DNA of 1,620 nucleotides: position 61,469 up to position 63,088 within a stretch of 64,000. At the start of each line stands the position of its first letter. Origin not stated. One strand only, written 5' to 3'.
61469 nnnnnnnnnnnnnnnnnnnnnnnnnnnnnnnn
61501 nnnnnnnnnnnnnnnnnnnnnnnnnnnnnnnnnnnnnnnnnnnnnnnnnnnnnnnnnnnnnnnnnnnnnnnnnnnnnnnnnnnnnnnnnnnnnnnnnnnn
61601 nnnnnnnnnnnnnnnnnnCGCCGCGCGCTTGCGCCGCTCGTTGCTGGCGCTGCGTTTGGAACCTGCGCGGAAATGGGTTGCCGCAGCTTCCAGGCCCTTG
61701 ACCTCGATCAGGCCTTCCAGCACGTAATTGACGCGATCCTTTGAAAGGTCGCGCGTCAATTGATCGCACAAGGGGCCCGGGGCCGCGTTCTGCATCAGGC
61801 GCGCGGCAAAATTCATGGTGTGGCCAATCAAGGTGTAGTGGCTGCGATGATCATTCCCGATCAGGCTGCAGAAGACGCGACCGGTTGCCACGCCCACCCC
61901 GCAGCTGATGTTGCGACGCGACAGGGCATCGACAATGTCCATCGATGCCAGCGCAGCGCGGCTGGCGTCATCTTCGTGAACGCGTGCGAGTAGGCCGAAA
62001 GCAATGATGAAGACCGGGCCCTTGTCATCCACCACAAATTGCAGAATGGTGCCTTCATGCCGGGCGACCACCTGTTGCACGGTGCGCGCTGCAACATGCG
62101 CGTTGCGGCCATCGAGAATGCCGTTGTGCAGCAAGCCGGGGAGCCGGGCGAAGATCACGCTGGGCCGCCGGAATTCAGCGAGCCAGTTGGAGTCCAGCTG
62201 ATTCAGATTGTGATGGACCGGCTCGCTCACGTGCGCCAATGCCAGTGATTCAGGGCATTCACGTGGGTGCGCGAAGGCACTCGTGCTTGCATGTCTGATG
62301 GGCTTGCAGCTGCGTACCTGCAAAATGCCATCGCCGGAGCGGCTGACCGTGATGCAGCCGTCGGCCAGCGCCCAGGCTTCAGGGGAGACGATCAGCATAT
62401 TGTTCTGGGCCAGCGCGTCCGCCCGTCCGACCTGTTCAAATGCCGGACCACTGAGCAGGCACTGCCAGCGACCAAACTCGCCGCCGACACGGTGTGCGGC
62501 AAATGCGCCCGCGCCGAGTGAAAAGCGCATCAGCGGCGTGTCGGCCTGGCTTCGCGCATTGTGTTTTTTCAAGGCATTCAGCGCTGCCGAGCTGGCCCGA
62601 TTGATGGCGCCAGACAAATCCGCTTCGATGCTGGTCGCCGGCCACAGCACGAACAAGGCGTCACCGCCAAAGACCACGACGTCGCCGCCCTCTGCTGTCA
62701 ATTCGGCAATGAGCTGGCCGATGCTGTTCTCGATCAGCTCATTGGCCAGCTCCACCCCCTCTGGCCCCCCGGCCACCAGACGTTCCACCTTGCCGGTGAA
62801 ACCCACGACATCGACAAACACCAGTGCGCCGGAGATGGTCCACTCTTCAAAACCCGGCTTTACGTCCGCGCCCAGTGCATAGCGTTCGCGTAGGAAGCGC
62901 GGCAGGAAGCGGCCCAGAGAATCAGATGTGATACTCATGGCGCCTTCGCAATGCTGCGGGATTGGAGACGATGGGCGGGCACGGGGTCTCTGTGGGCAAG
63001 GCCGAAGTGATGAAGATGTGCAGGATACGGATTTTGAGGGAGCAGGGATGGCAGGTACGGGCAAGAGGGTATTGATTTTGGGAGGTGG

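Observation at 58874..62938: Full-length ADCY10-like cyclase-STAND-TPR protein: an NLR-like second-messenger generator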

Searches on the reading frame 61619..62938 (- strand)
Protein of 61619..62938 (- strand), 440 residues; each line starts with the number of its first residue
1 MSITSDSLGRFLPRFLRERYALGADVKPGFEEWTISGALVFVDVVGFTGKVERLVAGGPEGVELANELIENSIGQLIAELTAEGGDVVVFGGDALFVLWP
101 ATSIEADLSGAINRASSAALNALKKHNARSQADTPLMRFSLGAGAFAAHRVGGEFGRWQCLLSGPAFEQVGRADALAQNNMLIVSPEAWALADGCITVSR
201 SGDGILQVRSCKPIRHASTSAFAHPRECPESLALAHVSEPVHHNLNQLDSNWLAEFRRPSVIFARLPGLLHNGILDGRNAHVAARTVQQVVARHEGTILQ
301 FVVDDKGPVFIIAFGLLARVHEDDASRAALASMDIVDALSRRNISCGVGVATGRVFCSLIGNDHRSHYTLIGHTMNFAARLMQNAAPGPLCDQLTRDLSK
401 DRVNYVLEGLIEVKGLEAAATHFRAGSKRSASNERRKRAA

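Call 32: predict_structure(alignment_id=A1)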
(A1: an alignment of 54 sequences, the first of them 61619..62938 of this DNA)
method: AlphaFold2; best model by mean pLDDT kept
length: 440 residues; sequences in the alignment: 54
mean_pLDDT: 92.3   pTM: 0.92
mean pLDDT of the five models: 92.3, 91.8, 91.6, 91.1, 91.0
residues with pLDDT >= 90: 352; 70-90: 67; 50-70: 17; < 50: 4
segments of 3 or more residues with pLDDT < 50: 438-440
pLDDT, mean of each block of 10 residues (from residue 1): 83 94 88 97 94 90 90 94 94 95 89 97 94 91 98 97 97 96 98 97 94 73 73 94 86 88 97 97 98 97 94 94 98 98 98 95 92 95 93 98 97 90 96 54
secondary structure, 60 per line:
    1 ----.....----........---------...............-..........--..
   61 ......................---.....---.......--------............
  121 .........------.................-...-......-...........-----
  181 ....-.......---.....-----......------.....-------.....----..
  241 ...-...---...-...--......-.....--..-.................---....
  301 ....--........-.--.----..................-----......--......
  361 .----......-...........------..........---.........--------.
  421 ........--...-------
elements in order: H5-9 H14-21 E31-45 H47-56 H59-82 E86-90 E94-100 H109-129 E136-152 E158-163 H165-175 E181-184 H186-192 E196-200 E206-211 H218-222 H230-234 H239-243 E255-257 E260-265 H277-293 E297-304 E307-314 H324-341 E347-352 E355-361 E366-371 H373-383 E390-392 H393-399 E403-411 E420-428
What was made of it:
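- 62192..62302 (-): C1-C2 linker (aa 213-249). AF2 model with lower pLDDT (~73) at aa 211-230 (call 32).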

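Call 38: fold_search(model_id=the predicted structure, library=pdb)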
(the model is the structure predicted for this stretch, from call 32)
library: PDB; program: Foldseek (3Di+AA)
matches with E <= 10: 728; with E <= 0.001: 190
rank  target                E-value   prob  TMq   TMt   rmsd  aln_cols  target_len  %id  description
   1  8co7                  2.6e-34  1.00  0.84  0.80   3.3       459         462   23  Crystal structure of human soluble adenylyl cyclase (sAC) in complex with inhibitor TDI-09066 (released 2024-01-03)
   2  4cm2                  7.2e-34  1.00  0.82  0.78   3.5       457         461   23  Crystal structure of human soluble Adenylyl Cyclase soaked with bisulfite (released 2014-03-05)
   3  4usu                  2.0e-33  1.00  0.83  0.79   3.6       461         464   23  Crystal structure of human soluble Adenylyl Cyclase in complex with alpha,beta-methyleneadenosine-5'-triphosphate (released 2014-07-30)
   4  4clp                  2.0e-33  1.00  0.83  0.79   3.6       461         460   22  Crystal structure of human soluble Adenylyl Cyclase complex with adenosine-3',5'-cyclic-monophosphate (released 2014-03-05)
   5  4clf                  2.0e-33  1.00  0.82  0.78   3.6       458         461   24  Crystal structure of human soluble Adenylyl Cyclase (Apo form) (released 2014-03-05)
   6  5iv4                  2.4e-33  1.00  0.83  0.79   3.5       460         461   23  Crystal structure of the human soluble adenylyl cyclase in complex with the allosteric inhibitor LRE1 (released 2016-08-17)
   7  4oyz                  3.4e-33  1.00  0.82  0.77   3.8       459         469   23  Human solAC Complexed with Bicarbonate (released 2014-04-02)
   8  4cm0                  4.0e-33  1.00  0.83  0.79   3.6       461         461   23  Crystal structure of human soluble Adenylyl Cyclase with alpha,beta- methyleneadenosine-5'-triphosphate soaked with bica (released 2014-03-05)
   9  4clt                  1.2e-32  1.00  0.83  0.79   3.6       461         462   23  Crystal structure of human soluble Adenylyl Cyclase with adenosine-3', 5'-cyclic-monophosphate and pyrophosphate (released 2014-03-05)
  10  5d0r                  1.7e-32  1.00  0.83  0.79   3.3       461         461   23  Crystal structure of human soluble Adenylyl Cyclase with the inhibitor bithionol (released 2016-03-16)
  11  8coj                  1.7e-32  1.00  0.82  0.80   3.5       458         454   23  Crystal structure of human soluble adenylyl cyclase catalytic domain in complex with the inhibitor TDI-10228 (released 2023-04-26)
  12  4clk                  1.8e-32  1.00  0.83  0.80   3.5       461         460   23  Crystal structure of human soluble Adenylyl Cyclase in complex with alpha,beta-methyleneadenosine-5'-triphosphate (released 2014-03-05)
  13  4cly                  2.4e-32  1.00  0.82  0.78   3.6       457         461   23  Crystal structure of human soluble Adenylyl Cyclase soaked with biselenite (released 2014-03-05)
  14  8il7                  2.6e-32  1.00  0.81  0.78   3.5       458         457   23  Structure of human soluble Adenylyl Cyclase in complex with lactate (released 2023-07-26)
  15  4cls                  4.2e-32  1.00  0.83  0.79   3.6       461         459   22  Crystal structure of human soluble Adenylyl Cyclase with Pyrophosphate (released 2014-03-05)
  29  6yii                  5.5e-14  1.00  0.56  0.52   8.5       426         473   12  Crystal structure of a Class III adenylyl cyclase-like ATP-binding protein from Pseudomonas aeruginosa (released 2020-06-17)
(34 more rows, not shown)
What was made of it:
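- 62303..62938 (-): C1 cyclase domain (aa 1-212) with metal-binding D43 and D93. V89 stands at the sAC K95 position and G171 at the R176 position. The fold matches sAC (call 38).
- On sAC / ADCY10-type soluble adenylyl cyclase: AF2 plus Foldseek give TM 0.80-0.84 to 24 sAC structures (calls 32, 38).
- Checked: C1 is too divergent for the Pfam model, but it is clear from the sAC alignment and from the fold (call 38).
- Its top 24 Foldseek hits are all human sAC, TM 0.80-0.84 (calls 32, 38). 6yii appears among the fold matches (TM 0.56) (call 38). Similarity to active human sAC is far higher: TM 0.84 and E 2.6e-34, against E 5.5e-14 and 12% identity for 6yii (call 38).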

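Call 70: search_protein_representatives(protein=window:61619-62938:-)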
Query: 440 residues. Proteins with E-value up to 0.001 (for the whole library): 13023; up to 1e-10: 5749; up to 1e-30: 1386. The best 150 are listed.
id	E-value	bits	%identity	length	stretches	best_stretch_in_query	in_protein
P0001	6.5e-290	977.2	100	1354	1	1-440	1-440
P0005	2.7e-131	454.7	55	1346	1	6-432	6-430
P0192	6.0e-78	278.9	32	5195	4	34-415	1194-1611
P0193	1.5e-65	238.1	37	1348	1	9-426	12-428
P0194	1.3e-64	234.9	37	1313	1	2-436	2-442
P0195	2.3e-64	234.2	37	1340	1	7-425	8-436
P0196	2.4e-64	234.1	36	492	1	1-433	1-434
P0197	4.9e-64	233.1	36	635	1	6-418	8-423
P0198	9.0e-64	232.2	35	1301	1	35-419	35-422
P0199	2.1e-63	231.0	30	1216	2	35-403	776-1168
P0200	3.0e-63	230.5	36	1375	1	2-425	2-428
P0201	1.7e-62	228.0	35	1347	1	8-432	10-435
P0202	2.9e-62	227.3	37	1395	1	7-403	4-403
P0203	3.8e-62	226.9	33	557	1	6-432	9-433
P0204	4.9e-62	226.5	33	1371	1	8-427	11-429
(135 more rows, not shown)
